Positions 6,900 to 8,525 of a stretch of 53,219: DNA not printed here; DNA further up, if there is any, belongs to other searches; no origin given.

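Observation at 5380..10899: ECF sigma / FecR module wired to an STN-domain small beta-barrel instead of a TonB-dependent transporter, followed by a secreted RCC1 propeller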

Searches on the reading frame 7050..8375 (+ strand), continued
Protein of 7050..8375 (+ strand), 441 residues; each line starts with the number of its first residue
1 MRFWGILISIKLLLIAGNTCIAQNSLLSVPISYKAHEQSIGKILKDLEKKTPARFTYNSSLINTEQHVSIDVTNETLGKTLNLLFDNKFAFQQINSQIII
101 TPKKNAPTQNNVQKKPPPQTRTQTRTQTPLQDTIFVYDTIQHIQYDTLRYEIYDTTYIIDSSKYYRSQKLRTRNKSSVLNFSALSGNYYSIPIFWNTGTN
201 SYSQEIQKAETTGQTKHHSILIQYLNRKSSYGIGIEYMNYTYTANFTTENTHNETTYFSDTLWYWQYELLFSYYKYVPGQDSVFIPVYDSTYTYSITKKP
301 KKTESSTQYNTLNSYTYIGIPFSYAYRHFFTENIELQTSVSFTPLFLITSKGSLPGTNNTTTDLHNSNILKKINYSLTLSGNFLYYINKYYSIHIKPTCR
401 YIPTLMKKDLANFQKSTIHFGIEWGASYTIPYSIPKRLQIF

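Call 53: list_cluster_members(proteins=[P0010, P0013, P0017, P0025, P0030, P0038, P0046, P0054, P0066, P0103])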
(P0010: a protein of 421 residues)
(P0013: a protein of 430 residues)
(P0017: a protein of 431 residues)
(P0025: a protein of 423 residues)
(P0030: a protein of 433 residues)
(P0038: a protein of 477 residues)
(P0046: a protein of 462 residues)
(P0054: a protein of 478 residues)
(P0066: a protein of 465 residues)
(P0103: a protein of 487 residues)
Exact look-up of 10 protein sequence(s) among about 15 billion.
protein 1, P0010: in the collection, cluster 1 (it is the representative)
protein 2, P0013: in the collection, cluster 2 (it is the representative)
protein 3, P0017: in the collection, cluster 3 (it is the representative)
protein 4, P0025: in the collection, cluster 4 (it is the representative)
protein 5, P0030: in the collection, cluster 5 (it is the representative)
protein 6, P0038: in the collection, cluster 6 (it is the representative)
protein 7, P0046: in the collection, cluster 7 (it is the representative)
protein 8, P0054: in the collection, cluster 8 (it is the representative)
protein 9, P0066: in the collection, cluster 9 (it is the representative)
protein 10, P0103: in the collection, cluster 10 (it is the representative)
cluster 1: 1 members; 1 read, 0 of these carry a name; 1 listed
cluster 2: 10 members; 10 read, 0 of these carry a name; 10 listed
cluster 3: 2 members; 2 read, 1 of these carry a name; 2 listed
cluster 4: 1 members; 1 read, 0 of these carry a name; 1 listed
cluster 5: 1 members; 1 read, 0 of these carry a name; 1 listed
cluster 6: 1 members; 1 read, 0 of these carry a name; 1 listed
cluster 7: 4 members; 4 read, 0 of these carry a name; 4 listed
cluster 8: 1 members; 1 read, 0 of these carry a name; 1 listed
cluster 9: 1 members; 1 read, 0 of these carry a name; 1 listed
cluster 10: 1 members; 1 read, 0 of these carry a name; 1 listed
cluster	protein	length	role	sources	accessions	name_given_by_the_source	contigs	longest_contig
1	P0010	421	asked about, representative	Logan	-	-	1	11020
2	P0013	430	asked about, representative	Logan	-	-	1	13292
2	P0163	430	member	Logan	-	-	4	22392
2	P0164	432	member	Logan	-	-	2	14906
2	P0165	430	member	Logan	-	-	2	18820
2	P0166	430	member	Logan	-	-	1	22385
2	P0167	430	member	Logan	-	-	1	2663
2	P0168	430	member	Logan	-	-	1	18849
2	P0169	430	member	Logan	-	-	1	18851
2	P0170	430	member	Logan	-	-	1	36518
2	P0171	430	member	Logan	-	-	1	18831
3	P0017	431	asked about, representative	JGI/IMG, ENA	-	-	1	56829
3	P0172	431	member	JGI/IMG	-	hypothetical protein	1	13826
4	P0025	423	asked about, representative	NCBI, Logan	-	-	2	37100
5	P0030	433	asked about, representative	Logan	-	-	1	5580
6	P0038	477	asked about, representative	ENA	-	-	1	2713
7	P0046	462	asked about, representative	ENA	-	-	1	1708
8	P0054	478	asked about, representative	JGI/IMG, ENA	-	-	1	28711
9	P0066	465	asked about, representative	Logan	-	-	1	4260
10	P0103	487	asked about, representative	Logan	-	-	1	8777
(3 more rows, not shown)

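Call 54: find_encoding_contigs(protein=P0025, flank=9000, max_places=1)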
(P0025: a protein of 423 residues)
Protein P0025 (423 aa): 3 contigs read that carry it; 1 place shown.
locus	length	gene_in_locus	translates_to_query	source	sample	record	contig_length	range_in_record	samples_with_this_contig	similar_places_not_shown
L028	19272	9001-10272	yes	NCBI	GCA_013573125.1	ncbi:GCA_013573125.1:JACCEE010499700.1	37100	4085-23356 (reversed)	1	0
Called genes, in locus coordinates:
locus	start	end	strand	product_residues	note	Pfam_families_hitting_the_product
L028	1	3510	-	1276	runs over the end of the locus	PF08450:SGL (faint), PF23748:Beta-prop_LRRK2 (faint), PF07494:Reg_prop (weak), PF07495:Y_Y_Y, PF00512:HisKA, PF02518:HATPase_c, PF00072:Response_reg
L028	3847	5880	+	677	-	PF02683:DsbD_TM, PF13098:Thioredoxin_2, PF13899:Thioredoxin_7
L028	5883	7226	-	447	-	PF07610:DUF1573, PF22544:HYDIN_VesB_CFA65-like_Ig, PF00092:VWA, PF13519:VWA_2, PF13768:VWA_3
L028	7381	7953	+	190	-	PF07638:Sigma70_ECF (faint), PF04542:Sigma70_r2, PF08281:Sigma70_r4_2, PF04545:Sigma70_r4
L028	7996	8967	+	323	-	PF04773:FecR, PF16344:FecR_C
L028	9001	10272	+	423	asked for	-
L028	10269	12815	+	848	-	PF13540:RCC1_2, PF25390:WD40_RLD, PF00415:RCC1, PF25384:Alsin_RLD, PF00415:RCC1, PF13540:RCC1_2, PF19081:Ig_7 (faint)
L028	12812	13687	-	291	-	PF00781:DAGK_cat, PF19279:YegS_C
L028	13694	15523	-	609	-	PF00884:Sulfatase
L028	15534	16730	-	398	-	PF00155:Aminotran_1_2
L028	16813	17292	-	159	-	PF07610:DUF1573, PF22544:HYDIN_VesB_CFA65-like_Ig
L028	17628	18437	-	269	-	PF01210:NAD_Gly3P_dh_N (weak), PF03807:F420_oxidored, PF14748:P5CR_dimer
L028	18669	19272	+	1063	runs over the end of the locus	PF11028:TMEM260_N, PF28497:DUF8416, PF28495:TMEM260_2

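Call 55: find_encoding_contigs(protein=P0054, flank=9000, max_places=1)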
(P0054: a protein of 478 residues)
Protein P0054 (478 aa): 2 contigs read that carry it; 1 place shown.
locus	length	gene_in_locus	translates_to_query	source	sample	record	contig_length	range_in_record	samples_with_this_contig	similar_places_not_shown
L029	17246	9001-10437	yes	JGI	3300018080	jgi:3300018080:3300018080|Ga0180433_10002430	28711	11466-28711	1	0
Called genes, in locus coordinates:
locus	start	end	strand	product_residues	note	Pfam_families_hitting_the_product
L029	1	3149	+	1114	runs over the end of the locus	PF16819:DUF5074 (faint), PF23748:Beta-prop_LRRK2 (faint), PF08450:SGL (faint), PF07494:Reg_prop (weak), PF07495:Y_Y_Y, PF07228:SpoIIE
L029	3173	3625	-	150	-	PF13181:TPR_8 (faint), PF13371:TPR_9 (faint), PF00515:TPR_1 (weak), PF07719:TPR_2 (weak), PF13414:TPR_11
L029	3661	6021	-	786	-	-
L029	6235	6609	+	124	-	PF01479:S4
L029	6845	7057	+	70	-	-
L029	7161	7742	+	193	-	PF07638:Sigma70_ECF, PF04542:Sigma70_r2, PF08281:Sigma70_r4_2, PF04545:Sigma70_r4, PF00196:GerE (weak)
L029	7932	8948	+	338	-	PF04773:FecR, PF16344:FecR_C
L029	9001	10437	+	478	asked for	PF07660:STN (faint)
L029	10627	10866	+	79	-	-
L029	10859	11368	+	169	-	PF10097:DUF2335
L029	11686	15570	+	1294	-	PF01839:FG-GAP (weak), PF00801:PKD (weak), PF18911:PKD_4, PF01839:FG-GAP, PF00801:PKD (weak), PF18911:PKD_4, PF13573:SprB (weak), PF18962:Por_Secre_tail, +2 more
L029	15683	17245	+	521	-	?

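Call 63: predict_structure(alignment_id=A2)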
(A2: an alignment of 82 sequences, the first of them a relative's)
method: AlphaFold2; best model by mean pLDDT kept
length: 441 residues; sequences in the alignment: 82
mean_pLDDT: 87.4   pTM: 0.63
mean pLDDT of the five models: 87.4, 86.8, 86.5, 86.4, 86.2
residues with pLDDT >= 90: 315; 70-90: 54; 50-70: 37; < 50: 35
segments of 3 or more residues with pLDDT < 50: 119-128, 130-133, 135-146, 149-151
pLDDT, mean of each block of 10 residues (from residue 1): 76 74 82 98 98 97 97 98 97 96 75 49 47 46 47 53 75 81 98 91 94 98 96 98 96 91 97 94 95 96 95 98 97 96 98 94 94 98 96 98 94 95 98 69 51
secondary structure, 60 per line:
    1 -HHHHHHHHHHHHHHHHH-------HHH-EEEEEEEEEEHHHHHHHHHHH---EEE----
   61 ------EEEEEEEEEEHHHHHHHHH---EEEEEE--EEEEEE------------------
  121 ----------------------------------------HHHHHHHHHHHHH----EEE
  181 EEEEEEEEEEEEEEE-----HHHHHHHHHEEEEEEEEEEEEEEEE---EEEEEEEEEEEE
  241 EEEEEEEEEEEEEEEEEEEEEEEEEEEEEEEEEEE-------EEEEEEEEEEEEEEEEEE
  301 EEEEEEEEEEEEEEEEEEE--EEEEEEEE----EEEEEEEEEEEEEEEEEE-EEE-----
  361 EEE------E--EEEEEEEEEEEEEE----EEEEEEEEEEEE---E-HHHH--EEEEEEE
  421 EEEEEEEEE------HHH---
elements in order: H2-18 E30-39 H40-50 E54-56 E67-76 H77-85 E89-94 E97-102 H161-173 E178-195 H201-209 E210-225 E229-275 E283-319 E322-329 E334-351 E353-355 E361-363 E373-386 E391-402 H408-411 E414-429

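Call 75: search_solved_structures(query=A2, max_evalue=1, show_alignments=2)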
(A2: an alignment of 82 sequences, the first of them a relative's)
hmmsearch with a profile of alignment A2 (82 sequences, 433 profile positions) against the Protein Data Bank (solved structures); distinct sequences matched with E-value up to 1: 10.
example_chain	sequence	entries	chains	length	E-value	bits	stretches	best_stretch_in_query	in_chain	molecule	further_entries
4m0n_A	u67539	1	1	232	0.023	16.8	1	35-104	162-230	Conserved hypothetical protein, putative anti-sigma factor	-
4m0h_A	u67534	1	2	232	0.023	16.8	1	35-104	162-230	Conserved hypothetical protein, putative anti-sigma factor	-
4ar0_A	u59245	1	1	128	0.12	14.5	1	29-103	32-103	TYPE IV PILUS BIOGENESIS AND COMPETENCE PROTEIN PILQ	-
2qom_A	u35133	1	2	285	0.34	13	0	333-417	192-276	Serine protease espP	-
6w6m_A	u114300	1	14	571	0.39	12.8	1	29-108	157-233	Type IV pilus secretin PilQ family protein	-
3slt_A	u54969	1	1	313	0.55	12.3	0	333-416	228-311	Serine protease espP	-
3slo_A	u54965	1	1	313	0.57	12.2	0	333-416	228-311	Serine protease espP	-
3slj_A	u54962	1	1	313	0.58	12.2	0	333-416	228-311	Serine protease espP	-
7ttc_P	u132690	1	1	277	0.67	12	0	333-415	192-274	Serine protease EspP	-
8spr_F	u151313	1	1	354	0.77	11.8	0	333-416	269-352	Serine protease EspP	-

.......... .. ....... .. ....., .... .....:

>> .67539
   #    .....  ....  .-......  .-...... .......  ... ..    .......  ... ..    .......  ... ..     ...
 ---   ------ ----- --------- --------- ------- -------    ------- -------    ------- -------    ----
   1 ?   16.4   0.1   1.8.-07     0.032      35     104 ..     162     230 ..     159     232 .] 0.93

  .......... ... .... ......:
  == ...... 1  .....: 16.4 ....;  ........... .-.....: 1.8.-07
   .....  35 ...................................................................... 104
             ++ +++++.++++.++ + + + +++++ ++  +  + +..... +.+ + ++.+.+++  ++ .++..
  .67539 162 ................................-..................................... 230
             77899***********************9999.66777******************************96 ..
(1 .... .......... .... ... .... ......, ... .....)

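Call 77: find_homologous_proteins(query=P0020, max_evalue=0.00001)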
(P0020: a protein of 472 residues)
Query P0020 (472 aa): 3 proteins with E <= 0.00001 among 8000 candidates.
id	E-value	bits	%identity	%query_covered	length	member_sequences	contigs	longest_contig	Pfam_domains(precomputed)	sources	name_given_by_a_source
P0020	0.0e+0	1043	100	100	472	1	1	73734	PF07660.20,PF13568.13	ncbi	ncbi:MAG: STN domain-containing protein [Bacteroidota bacterium]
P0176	4.7e-10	57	30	49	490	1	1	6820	PF13568.13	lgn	-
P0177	2.0e-6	45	34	28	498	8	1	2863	-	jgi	-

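Call 78: list_cluster_members(proteins=[P0032, P0028, P0102, P0031, P0024, P0011, P0012, P0015, P0016, P0021])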
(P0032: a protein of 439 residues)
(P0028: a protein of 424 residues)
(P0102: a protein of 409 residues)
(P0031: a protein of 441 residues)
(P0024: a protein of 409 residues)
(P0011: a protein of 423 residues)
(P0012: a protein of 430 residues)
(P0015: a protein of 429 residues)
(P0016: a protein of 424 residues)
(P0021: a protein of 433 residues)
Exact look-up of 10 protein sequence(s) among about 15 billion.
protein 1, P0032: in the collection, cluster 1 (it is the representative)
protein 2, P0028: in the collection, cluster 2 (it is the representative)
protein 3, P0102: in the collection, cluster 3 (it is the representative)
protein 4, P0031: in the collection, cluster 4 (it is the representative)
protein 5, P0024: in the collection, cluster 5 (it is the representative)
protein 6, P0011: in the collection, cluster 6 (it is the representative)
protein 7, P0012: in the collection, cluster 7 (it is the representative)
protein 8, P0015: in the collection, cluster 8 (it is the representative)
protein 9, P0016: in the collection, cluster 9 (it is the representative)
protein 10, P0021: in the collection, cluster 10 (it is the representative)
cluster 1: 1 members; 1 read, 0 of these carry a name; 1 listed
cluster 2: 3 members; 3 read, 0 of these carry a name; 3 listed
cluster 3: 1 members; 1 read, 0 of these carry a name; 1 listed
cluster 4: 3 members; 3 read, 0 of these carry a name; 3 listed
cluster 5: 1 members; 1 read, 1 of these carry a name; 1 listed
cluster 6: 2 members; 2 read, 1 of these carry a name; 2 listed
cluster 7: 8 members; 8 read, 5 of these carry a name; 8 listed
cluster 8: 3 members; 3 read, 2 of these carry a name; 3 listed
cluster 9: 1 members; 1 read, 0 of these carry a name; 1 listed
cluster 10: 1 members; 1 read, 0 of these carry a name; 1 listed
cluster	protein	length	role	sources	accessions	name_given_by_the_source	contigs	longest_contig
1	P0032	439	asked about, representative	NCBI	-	-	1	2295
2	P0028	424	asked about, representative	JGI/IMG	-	-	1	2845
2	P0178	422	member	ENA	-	-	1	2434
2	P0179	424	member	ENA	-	-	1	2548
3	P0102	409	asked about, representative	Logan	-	-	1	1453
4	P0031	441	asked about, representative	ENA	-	-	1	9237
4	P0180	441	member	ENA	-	-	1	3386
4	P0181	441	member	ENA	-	-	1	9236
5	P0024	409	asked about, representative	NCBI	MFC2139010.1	secretin and TonB N-terminal domain-containing protein, partial [Bacteroidota bacterium]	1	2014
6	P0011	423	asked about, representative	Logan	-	-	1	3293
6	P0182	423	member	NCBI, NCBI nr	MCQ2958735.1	MAG: hypothetical protein MJ198_00905 [Bacteroidales bacterium] | hypothetical protein [Bacteroidales bacterium]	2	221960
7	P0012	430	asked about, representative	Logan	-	-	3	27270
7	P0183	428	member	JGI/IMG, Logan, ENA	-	hypothetical protein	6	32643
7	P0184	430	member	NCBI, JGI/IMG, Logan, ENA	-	hypothetical protein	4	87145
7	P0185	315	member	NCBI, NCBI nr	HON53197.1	MAG TPA: hypothetical protein PLS12_08325, partial [Bacteroidales bacterium] | hypothetical protein [Bacteroidales bacterium]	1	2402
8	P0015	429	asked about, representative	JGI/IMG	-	hypothetical protein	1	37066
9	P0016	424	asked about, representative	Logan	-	-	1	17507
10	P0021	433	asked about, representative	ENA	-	-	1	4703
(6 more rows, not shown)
